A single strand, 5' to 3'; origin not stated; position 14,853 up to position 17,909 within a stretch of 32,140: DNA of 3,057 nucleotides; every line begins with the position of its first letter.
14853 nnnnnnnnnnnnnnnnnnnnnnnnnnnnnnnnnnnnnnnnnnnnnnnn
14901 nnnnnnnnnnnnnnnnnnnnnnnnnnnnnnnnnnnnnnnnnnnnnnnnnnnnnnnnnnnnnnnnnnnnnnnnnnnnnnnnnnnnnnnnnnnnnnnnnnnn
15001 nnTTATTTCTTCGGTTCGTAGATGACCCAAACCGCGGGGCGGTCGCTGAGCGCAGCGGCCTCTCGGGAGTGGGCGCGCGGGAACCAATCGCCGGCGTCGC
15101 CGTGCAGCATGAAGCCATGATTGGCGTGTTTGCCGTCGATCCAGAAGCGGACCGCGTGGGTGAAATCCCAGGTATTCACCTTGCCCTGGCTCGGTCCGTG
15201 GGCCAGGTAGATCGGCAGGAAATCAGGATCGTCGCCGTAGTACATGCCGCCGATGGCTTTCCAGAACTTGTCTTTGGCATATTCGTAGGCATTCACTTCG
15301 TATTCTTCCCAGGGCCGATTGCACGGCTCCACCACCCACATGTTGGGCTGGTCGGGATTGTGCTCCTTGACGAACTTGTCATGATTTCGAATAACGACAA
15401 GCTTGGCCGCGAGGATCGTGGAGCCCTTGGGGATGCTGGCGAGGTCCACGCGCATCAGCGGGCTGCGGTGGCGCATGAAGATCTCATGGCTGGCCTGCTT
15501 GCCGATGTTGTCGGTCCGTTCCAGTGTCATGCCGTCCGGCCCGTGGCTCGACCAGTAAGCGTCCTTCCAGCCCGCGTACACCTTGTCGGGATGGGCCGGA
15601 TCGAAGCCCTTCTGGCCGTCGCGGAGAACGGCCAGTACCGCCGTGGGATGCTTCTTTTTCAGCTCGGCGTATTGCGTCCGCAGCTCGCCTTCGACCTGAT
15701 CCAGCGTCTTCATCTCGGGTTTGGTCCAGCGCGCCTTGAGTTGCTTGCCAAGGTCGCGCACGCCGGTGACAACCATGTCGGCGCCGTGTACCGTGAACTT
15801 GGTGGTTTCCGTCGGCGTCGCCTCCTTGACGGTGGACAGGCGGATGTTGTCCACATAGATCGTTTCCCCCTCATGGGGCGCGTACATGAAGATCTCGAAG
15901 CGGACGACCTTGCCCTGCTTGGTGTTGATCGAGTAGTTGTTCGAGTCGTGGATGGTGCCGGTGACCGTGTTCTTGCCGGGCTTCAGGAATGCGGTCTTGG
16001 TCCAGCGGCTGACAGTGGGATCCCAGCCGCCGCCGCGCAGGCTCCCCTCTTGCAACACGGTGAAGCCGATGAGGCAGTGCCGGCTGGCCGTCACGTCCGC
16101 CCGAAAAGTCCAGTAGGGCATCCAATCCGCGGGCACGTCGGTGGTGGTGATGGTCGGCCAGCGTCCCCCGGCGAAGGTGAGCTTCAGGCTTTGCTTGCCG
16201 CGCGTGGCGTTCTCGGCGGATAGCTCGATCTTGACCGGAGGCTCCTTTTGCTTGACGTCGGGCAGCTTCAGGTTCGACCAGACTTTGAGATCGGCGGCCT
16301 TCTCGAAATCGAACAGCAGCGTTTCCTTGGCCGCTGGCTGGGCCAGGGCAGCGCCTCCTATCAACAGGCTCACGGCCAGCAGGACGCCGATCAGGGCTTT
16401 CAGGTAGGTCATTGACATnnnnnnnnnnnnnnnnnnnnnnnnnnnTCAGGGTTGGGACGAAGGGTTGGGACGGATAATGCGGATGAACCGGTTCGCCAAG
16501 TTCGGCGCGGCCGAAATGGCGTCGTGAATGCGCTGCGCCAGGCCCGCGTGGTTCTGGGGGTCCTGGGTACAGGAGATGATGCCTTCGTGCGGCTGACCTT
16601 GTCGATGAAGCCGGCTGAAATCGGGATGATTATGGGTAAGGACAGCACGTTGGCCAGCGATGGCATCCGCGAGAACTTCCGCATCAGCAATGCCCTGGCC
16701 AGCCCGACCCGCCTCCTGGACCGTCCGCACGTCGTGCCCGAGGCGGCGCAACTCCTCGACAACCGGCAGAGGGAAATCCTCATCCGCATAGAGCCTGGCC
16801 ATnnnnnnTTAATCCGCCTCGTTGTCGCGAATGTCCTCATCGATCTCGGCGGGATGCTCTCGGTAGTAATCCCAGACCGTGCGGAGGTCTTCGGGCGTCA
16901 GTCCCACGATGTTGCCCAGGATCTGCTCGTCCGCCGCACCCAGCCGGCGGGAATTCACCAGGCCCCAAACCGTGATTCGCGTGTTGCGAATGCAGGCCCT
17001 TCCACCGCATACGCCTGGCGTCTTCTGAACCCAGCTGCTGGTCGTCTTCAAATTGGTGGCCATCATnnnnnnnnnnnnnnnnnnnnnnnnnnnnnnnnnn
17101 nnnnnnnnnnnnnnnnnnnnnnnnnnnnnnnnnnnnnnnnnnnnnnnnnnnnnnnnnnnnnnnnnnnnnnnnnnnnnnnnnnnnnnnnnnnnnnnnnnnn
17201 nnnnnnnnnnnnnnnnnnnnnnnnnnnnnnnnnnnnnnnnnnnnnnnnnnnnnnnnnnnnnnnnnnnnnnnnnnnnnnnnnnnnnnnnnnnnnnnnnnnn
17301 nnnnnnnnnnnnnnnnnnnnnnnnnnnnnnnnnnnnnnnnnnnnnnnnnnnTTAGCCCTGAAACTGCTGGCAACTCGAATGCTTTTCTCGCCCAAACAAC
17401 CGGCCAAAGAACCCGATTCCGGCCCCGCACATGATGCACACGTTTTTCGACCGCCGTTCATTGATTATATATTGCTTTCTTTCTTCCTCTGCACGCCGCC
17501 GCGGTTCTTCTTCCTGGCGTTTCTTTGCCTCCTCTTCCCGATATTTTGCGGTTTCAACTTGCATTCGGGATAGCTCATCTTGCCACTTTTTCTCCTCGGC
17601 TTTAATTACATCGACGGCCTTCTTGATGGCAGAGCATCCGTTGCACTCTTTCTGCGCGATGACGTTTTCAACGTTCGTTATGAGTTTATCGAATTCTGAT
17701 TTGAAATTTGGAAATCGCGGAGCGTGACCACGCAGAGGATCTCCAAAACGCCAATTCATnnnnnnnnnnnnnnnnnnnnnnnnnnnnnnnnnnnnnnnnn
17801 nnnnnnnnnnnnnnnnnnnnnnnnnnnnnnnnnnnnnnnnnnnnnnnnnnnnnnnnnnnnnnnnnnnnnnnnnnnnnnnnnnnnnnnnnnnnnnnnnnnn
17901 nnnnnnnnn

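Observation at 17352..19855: AT-richer islet encoding HNH nuclease, zinc-ribbon/TPR protein, micro-ORF and coiled-coil zinc-ribbon protein: candidate undescribed defence or mobile module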

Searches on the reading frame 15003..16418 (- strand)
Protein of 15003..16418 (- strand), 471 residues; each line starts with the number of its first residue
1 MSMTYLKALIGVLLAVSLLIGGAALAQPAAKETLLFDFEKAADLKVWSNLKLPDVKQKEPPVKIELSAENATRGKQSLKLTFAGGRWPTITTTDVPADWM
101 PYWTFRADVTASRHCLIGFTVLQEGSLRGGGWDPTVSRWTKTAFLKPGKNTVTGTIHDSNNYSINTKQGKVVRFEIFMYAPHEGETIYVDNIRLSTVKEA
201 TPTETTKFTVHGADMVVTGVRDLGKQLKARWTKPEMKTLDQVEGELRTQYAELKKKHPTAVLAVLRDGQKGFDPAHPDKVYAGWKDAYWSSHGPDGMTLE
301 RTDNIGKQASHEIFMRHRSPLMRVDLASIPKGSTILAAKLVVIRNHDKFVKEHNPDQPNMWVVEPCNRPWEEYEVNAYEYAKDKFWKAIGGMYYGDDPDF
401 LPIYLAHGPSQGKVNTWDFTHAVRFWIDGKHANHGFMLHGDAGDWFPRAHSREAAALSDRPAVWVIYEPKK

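Call 3: search_protein_families(library=pfam, proteins=[window:15003-16418:-], max_evalue=0.1)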
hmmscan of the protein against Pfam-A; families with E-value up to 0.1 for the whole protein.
window:15003-16418:- (471 aa): 2 families
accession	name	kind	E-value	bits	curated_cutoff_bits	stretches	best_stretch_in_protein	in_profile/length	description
PF00688.24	TGFb_propeptide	-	0.0039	17.3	25.8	1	312-438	101-207/242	TGF-beta propeptide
PF03425.19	CBM_11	-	0.051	14.1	27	0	29-121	9-100/182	Carbohydrate binding domain (family 11)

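Call 58: find_related_loci(query=window:15003-16418:-, collection=metagenome_contigs, flank=10000)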
Query window:15003-16418:- (471 aa) in metagenome_contigs; peptide patterns used: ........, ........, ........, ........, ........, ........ (x = any residue, [..] = any of these).
96 stretches matched a pattern; 29 encode a relative of the query (tblastn E <= 1e-3); 29 distinct loci.
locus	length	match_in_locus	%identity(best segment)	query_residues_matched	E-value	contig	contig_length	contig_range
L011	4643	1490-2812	80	31-471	0e+0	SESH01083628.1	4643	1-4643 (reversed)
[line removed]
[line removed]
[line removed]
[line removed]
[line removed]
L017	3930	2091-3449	65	23-470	0e+0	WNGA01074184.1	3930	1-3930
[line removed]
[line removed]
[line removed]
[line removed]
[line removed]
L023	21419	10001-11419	55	6-470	9e-173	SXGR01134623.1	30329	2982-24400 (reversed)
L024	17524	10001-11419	55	6-470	9e-173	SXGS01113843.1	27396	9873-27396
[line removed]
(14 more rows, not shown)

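Call 67: search_protein_families(library=ncbifam, proteins=[window:15003-16418:-], max_evalue=0.01)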
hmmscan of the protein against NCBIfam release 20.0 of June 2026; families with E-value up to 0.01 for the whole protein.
window:15003-16418:- (471 aa): 1 family
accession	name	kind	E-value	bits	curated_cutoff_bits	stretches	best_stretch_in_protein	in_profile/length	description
NF033679.1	DNRLRE_dom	domain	2.2e-11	44.1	34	1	317-461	30-159/164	DNRLRE domain-containing protein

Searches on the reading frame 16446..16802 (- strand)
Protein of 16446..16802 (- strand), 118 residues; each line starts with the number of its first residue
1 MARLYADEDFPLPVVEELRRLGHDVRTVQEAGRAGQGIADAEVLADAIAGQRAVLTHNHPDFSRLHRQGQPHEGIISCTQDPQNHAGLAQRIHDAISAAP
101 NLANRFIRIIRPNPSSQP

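Call 3: search_protein_families(library=pfam, proteins=[window:16446-16802:-], max_evalue=0.1)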
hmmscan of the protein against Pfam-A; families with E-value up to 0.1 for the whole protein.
window:16446-16802:- (118 aa): 1 family
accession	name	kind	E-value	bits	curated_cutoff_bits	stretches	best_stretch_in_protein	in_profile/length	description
PF18480.7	DUF5615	-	7.9e-23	80.9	23.8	1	3-109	2-107/110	Domain of unknown function (DUF5615)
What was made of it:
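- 16446..16802 (-): Neighbour, not part of the islet: DUF5615, the presumed PIN-family toxin partner of DUF433. Pfam E 7.9e-23 (call 3).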

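Call 4: search_protein_families(library=padloc, proteins=[window:16446-16802:-], max_evalue=0.1)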
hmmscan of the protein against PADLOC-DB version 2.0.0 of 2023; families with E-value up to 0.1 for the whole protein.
window:16446-16802:- (118 aa): 0 families

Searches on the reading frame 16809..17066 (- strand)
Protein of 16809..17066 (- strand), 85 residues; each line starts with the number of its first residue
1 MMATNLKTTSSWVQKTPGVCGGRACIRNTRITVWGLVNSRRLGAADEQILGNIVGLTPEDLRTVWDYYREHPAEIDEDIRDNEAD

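Call 3: search_protein_families(library=pfam, proteins=[window:16809-17066:-], max_evalue=0.1)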
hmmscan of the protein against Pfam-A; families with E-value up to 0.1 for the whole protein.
window:16809-17066:- (85 aa): 1 family
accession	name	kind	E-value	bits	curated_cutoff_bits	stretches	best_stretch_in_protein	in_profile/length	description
PF04255.20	DUF433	-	2.8e-17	62.7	23.6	1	13-68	1-56/56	Protein of unknown function (DUF433)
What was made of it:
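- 16809..17066 (-): Neighbour, not part of the islet: DUF433 (COG2442) predicted antitoxin. Pfam E 2.8e-17 (call 3).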

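Call 4: search_protein_families(library=padloc, proteins=[window:16809-17066:-], max_evalue=0.1)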
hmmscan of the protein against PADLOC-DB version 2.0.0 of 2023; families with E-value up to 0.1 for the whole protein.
window:16809-17066:- (85 aa): 0 families

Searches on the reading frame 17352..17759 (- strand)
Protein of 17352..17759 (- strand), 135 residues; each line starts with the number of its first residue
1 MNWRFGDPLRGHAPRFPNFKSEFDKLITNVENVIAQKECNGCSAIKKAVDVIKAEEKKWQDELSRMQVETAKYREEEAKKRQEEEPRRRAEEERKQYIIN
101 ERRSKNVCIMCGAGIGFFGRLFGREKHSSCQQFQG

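Call 3: search_protein_families(library=pfam, proteins=[window:17352-17759:-], max_evalue=0.1)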
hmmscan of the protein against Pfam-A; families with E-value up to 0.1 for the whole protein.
window:17352-17759:- (135 aa): 0 families

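Call 4: search_protein_families(library=padloc, proteins=[window:17352-17759:-], max_evalue=0.1)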
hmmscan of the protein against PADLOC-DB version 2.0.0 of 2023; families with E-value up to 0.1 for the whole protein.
window:17352-17759:- (135 aa): 1 family
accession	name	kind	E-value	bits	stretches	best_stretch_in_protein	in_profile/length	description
PDLC05062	PDC-S66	-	0.035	11.5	1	36-104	63-130/282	-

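Call 5: search_protein_families(library=phrogs, proteins=[window:17352-17759:-], max_evalue=0.1)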
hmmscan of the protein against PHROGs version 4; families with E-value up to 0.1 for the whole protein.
window:17352-17759:- (135 aa): 3 families
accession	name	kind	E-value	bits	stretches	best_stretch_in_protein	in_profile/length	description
phrog_2828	-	other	0.023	14.9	1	18-107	227-320/366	serine-threonine kinase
phrog_2633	-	DNA, RNA and nucleotide metabolism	0.04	15.1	1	32-113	9-90/142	endonuclease VII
phrog_3106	-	DNA, RNA and nucleotide metabolism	0.084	13.6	0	52-112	112-168/252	HNH endonuclease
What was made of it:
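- On HNH endonuclease superfamily: PHROG HNH families match at E 9e-7 to 3e-5 (call 5).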

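Call 25: find_homologous_proteins(query=window:17352-17759:-, max_evalue=0.01)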
Query window:17352-17759:- (135 aa): 1 proteins with E <= 0.01 among 225 candidates.
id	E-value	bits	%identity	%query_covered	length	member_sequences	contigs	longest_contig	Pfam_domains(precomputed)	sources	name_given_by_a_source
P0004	3.1e-85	301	100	100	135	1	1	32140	-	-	-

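Call 63: predict_structure(protein=window:17352-17759:-)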
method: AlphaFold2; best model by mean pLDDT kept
length: 135 residues; sequences in the alignment: 1
mean_pLDDT: 73.6   pTM: 0.41
mean pLDDT of the five models: 73.6, 73.1, 72.3, 70.6, 68.7
residues with pLDDT >= 90: 42; 70-90: 41; 50-70: 21; < 50: 31
segments of 3 or more residues with pLDDT < 50: 1-6, 112-116, 118-121, 123-135
pLDDT, mean of each block of 10 residues (from residue 1): 47 65 89 77 86 92 94 95 88 88 61 46 45 38
secondary structure, 60 per line:
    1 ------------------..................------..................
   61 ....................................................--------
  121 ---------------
elements in order: H19-36 H43-112
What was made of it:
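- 17352..17759 (-): p135 (135 aa). A short helix (19-36) is followed by C39-x2-C42, one 70-residue charged helix (43-112), then C108-x2-C111 and GFFGRLF in a disordered tail. AF2 gives mean pLDDT 73.6, and about 90 over the long helix (call 63).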

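Call 67: search_protein_families(library=ncbifam, proteins=[window:17352-17759:-], max_evalue=0.01)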
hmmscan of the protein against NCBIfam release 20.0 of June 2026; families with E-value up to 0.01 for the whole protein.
window:17352-17759:- (135 aa): 1 family
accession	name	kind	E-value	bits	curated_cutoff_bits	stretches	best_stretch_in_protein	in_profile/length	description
TIGR04211.1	SH3_and_anchor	equivalog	0.0023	17.6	65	1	16-123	68-181/198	TIGR04211 family SH3 domain-containing protein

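Call 68: fold_search(model_id=the predicted structure, library=viral)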
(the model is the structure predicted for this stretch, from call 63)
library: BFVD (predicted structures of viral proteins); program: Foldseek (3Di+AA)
matches with E <= 10: 12; with E <= 0.001: 0
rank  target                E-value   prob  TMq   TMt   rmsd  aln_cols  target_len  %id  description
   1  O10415                1.8e+00  0.28  0.30  0.12   6.6        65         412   22  ORF1236 [Helicoverpa armigera nucleopolyhedrovirus]
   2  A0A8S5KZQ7            4.7e+00  0.11  0.36  0.16   7.9        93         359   22  Maturation protein [ssRNA phage SRR5466364_4]
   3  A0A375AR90            5.5e+00  0.04  0.22  0.25   7.1        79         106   14  (no name in the UniProt tables at hand)
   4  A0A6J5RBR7            5.9e+00  0.07  0.12  0.27   7.3        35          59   26  Uncharacterized protein [uncultured Caudovirales phage]
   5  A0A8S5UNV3            5.9e+00  0.06  0.21  0.27   3.6        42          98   19  Uncharacterized protein [Podoviridae sp. ctG4L18]
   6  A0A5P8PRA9            6.3e+00  0.06  0.26  0.31  12.6        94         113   18  Uncharacterized protein [Vibrio phage phi50-12]
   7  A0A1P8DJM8            6.8e+00  0.12  0.25  0.17   2.3        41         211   27  (no name in the UniProt tables at hand)
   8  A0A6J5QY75            8.5e+00  0.09  0.34  0.54   5.1        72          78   15  Uncharacterized protein [uncultured Caudovirales phage]
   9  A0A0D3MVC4            9.8e+00  0.12  0.30  0.62   2.4        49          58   14  Uncharacterized protein [Staphylococcus phage vB_SepM_ phiIPLA-C1C]
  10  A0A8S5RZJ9            9.8e+00  0.04  0.17  0.16   3.4        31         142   26  Uncharacterized protein [Myoviridae sp. ctNQV2]
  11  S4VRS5                9.8e+00  0.02  0.22  0.20  22.4       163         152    6  Uncharacterized protein [Pandoravirus dulcis]
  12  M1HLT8                9.8e+00  0.01  0.18  0.15  24.5       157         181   16  (no name in the UniProt tables at hand)
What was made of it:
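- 17352..17759 (-): Foldseek against viral models finds nothing below E 1.8 (call 68).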

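Call 82: search_dna_similar(query=window:17352-17759:-, collection=phages, mode=protein, max_evalue=0.1, max_rows=8)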
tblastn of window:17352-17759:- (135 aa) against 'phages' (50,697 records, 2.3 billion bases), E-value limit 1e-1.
No match.

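Call 84: find_related_loci(query=window:17352-17759:-, collection=viral_contigs, flank=5000)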
Query window:17352-17759:- (135 aa) in viral_contigs; peptide patterns used: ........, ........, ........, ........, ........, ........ (x = any residue, [..] = any of these).
7 stretches matched a pattern, but none encodes a relative of the query by tblastn (E <= 1e-3).
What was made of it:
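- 17352..17759 (-): No homologue exists among 5.8 billion clusters (call 25), in phage records (call 82) or in IMG/VR (call 84).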

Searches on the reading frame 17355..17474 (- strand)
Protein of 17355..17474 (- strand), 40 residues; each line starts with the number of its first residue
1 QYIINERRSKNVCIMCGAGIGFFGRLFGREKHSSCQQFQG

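Call 51: search_protein_families(library=pfam, proteins=[window:17355-17474:-], max_evalue=10)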
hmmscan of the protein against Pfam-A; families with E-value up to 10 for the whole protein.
seq(40 aa): 0 families
